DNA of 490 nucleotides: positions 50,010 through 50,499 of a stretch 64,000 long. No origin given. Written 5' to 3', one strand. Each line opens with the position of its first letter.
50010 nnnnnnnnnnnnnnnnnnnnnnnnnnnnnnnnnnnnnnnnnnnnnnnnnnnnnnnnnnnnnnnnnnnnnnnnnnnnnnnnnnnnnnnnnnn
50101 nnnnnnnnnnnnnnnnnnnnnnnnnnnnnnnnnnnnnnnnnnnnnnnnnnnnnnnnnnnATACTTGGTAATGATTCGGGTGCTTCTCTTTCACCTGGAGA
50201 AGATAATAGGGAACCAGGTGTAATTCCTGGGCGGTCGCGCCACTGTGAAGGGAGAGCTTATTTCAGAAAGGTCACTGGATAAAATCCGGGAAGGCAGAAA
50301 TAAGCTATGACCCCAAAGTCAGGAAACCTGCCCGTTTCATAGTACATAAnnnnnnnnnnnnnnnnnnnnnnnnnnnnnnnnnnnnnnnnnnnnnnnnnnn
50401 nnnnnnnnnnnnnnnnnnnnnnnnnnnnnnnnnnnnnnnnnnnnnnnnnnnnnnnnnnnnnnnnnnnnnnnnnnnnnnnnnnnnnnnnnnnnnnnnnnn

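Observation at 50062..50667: Cobalamin riboswitch at the head of the pyrrolysine gene cluster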

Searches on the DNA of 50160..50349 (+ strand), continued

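Call 42: search_with_rna_model(model_id=R1, sources=[L163, L164, L165, L166], max_evalue=1)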
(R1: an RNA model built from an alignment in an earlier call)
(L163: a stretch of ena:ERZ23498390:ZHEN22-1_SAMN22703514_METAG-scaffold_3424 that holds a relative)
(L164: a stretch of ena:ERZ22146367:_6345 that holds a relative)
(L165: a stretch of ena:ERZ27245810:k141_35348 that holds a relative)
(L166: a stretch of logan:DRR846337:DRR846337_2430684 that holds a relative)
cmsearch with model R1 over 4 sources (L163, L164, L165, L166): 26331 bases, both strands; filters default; matches with E-value up to 1: 3.
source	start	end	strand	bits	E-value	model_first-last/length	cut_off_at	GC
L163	3171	3356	+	146.4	5.7e-32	1-188/188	no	0.49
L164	147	318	+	141.6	7.2e-31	1-188/188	no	0.48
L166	1780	1971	+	121.6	2.6e-26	1-188/188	no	0.48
